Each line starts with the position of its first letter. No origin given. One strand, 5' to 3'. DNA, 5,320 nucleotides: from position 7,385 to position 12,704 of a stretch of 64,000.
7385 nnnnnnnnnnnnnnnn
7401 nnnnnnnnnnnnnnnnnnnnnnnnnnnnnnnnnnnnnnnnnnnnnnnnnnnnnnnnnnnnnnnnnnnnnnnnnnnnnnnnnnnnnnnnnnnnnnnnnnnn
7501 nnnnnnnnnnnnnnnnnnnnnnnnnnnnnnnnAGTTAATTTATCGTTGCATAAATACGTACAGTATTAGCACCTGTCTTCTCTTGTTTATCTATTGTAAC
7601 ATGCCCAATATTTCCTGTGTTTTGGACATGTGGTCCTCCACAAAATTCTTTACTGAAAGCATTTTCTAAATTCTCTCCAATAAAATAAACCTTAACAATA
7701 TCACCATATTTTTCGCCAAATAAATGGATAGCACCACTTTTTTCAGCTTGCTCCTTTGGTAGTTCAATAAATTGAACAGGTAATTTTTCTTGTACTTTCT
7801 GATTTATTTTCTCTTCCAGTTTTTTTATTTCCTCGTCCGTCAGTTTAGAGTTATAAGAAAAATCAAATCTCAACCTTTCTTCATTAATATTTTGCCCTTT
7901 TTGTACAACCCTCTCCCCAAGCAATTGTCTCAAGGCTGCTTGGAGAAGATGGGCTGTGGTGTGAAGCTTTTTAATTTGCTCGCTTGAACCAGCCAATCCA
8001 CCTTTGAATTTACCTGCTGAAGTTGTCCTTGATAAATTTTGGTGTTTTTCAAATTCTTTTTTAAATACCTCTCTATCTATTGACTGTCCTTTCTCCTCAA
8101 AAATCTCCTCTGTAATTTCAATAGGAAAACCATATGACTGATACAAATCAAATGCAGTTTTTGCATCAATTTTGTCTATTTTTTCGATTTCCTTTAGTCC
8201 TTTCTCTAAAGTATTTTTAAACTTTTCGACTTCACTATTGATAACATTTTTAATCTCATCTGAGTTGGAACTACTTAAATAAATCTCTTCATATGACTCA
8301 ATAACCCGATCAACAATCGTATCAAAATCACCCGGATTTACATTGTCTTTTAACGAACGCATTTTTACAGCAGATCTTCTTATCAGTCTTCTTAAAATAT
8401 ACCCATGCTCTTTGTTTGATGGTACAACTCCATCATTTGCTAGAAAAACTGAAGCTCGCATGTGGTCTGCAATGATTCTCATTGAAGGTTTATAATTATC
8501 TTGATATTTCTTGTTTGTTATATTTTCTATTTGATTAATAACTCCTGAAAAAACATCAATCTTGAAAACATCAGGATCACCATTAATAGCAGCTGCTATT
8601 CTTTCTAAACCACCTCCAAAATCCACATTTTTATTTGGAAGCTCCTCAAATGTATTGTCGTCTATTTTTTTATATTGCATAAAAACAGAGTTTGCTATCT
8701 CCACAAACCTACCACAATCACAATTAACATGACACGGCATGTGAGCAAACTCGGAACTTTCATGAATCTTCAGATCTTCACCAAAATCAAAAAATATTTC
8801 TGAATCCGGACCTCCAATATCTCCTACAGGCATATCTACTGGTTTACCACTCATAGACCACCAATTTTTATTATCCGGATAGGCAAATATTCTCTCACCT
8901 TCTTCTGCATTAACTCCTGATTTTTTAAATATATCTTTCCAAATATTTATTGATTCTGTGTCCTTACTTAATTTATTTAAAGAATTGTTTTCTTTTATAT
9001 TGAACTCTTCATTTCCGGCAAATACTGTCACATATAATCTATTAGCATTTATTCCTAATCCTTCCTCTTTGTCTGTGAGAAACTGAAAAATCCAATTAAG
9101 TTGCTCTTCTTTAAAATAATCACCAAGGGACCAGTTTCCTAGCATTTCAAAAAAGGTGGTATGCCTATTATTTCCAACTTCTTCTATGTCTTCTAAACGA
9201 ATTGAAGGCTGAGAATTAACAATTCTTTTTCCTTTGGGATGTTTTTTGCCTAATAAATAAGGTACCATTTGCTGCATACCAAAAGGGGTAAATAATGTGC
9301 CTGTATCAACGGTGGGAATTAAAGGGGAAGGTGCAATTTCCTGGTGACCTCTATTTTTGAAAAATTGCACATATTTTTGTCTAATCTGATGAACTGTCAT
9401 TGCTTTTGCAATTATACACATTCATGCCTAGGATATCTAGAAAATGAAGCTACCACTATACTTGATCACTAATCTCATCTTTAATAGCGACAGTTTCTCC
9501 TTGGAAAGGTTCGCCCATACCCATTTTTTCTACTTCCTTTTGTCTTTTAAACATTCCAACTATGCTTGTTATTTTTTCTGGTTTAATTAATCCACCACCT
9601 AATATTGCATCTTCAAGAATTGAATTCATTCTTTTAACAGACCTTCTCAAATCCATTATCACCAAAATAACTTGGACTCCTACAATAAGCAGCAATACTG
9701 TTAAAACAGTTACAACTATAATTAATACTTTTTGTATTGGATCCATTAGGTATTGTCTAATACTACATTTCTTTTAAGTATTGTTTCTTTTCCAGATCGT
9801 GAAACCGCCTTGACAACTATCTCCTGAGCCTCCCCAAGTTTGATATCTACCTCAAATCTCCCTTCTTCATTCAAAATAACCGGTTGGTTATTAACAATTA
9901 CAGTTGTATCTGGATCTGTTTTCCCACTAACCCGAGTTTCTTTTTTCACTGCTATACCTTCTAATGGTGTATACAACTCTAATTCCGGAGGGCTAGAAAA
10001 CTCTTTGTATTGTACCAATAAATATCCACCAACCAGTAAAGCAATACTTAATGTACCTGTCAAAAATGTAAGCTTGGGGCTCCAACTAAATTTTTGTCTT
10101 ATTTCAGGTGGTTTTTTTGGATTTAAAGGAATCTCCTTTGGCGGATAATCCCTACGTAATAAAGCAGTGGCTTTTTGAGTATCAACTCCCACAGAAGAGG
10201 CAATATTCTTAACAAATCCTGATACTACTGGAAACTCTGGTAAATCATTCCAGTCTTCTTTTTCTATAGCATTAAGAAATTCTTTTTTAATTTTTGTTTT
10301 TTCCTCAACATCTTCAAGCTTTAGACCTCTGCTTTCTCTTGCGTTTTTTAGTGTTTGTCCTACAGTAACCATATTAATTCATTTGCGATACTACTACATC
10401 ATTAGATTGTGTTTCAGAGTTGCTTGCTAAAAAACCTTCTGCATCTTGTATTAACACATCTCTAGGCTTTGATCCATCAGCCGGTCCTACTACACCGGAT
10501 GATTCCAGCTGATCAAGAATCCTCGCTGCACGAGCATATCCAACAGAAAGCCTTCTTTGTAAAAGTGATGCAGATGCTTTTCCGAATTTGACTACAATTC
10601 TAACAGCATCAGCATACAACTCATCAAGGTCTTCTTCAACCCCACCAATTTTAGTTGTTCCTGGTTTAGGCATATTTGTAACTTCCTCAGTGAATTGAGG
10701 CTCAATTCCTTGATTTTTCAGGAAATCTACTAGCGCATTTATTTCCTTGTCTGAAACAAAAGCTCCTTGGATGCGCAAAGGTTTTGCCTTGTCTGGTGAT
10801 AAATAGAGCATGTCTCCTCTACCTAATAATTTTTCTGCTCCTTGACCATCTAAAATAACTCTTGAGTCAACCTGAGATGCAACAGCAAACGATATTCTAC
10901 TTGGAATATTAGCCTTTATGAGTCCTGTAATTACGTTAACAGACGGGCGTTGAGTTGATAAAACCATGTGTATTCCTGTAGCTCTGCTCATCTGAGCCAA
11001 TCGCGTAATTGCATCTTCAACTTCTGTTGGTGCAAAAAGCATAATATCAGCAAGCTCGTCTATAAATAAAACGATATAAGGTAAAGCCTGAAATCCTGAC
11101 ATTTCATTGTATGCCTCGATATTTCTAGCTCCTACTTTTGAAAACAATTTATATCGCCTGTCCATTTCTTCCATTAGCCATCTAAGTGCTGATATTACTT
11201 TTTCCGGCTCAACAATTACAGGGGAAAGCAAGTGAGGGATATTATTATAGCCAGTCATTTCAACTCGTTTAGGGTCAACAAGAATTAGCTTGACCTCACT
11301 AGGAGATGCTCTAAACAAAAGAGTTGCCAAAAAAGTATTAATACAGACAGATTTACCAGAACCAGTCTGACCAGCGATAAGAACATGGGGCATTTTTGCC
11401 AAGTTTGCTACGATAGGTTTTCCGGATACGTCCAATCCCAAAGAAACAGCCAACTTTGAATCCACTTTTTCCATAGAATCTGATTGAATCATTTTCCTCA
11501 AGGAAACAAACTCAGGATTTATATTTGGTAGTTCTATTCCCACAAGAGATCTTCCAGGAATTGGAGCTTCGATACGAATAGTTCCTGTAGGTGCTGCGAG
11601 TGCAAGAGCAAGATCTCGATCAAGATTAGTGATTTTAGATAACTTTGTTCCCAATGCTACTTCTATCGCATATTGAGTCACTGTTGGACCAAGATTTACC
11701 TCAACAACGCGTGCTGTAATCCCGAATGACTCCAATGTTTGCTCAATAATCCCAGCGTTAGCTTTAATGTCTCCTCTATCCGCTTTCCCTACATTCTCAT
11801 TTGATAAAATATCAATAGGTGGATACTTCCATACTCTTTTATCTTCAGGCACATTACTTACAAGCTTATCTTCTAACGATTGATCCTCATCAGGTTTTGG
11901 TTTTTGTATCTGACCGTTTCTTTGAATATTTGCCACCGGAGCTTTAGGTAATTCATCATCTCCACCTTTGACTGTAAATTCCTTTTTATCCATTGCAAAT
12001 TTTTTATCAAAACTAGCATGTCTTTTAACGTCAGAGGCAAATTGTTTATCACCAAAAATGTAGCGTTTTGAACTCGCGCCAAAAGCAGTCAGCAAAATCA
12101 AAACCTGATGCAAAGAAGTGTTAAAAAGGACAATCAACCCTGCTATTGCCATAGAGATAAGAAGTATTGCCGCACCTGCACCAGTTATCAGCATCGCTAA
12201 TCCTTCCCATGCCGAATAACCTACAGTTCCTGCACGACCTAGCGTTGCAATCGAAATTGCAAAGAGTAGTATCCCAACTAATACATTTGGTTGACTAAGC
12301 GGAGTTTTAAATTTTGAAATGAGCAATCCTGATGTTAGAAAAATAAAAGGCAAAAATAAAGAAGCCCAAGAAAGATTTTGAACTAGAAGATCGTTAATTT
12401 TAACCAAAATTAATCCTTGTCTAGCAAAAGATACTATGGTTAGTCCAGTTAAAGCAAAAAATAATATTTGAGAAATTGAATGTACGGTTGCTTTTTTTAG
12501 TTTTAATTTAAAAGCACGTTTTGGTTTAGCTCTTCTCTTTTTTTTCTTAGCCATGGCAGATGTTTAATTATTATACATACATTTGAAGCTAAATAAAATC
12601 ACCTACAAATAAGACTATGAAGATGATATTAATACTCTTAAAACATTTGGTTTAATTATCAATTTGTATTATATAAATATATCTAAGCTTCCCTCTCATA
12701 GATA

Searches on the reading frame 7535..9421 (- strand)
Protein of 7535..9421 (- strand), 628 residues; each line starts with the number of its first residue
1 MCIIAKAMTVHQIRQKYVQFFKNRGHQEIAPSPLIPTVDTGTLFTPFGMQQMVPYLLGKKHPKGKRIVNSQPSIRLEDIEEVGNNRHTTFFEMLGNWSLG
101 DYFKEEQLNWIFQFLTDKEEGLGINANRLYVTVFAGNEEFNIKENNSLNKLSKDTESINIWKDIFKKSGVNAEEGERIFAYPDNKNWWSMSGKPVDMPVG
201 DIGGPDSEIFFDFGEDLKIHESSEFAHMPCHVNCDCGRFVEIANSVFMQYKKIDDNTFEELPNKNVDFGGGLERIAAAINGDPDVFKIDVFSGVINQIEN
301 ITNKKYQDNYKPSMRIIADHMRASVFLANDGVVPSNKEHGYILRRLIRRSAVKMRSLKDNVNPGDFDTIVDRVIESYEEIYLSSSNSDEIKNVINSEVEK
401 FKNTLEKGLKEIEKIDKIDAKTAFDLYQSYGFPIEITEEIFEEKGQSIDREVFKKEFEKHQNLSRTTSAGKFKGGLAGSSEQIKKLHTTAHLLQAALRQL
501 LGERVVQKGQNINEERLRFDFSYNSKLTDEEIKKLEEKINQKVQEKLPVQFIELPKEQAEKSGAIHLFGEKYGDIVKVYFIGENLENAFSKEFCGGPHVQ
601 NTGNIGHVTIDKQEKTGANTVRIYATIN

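Call 36: search_protein_families(library=pfam, proteins=[window:7535-9421:-], max_evalue=0.001)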
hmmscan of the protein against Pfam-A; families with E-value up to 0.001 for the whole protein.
window:7535-9421:- (628 aa): 2 families
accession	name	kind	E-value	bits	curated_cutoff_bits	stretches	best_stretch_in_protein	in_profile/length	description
PF01411.24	tRNA-synt_2c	-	9.3e-111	371.5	30.3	1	12-491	1-453/552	tRNA synthetases class II (A)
PF07973.19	tRNA_SAD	-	9.2e-14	51.6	24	1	576-624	1-44/44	Threonyl and Alanyl tRNA synthetase second additional domain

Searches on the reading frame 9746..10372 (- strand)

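Call 36: search_protein_families(library=pfam, proteins=[window:9746-10372:-], max_evalue=0.001)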
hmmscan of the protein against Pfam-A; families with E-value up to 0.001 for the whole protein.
window:9746-10372:- (208 aa): 3 families
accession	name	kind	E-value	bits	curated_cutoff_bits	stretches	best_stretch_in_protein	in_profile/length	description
PF13413.12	HTH_25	-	8.5e-19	67.6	24.6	1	7-66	1-60/62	Helix-turn-helix domain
PF12844.13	HTH_19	-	8.5e-08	32.4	30.2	1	5-66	1-56/64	Helix-turn-helix domain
PF09136.16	Glucodextran_B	-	2.5e-06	27.7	27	1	129-206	1-82/83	Glucodextranase, domain B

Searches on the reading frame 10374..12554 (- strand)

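Call 36: search_protein_families(library=pfam, proteins=[window:10374-12554:-], max_evalue=0.001)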
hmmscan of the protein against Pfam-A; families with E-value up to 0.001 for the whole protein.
window:10374-12554:- (726 aa): 4 families
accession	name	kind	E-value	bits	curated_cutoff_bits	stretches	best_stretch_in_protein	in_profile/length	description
PF01580.24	FtsK_SpoIIIE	-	6.6e-61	206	24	1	352-539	2-221/221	FtsK/SpoIIIE family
PF17854.6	FtsK_alpha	-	5.7e-28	97.5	22.9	1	245-344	2-101/101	FtsK alpha domain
PF09397.16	FtsK_gamma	-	9.2e-28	96.2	30.6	1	642-702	2-62/63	Ftsk gamma domain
PF12846.13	AAA_10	-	0.00043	19.9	27.5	1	387-436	20-64/362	AAA-like domain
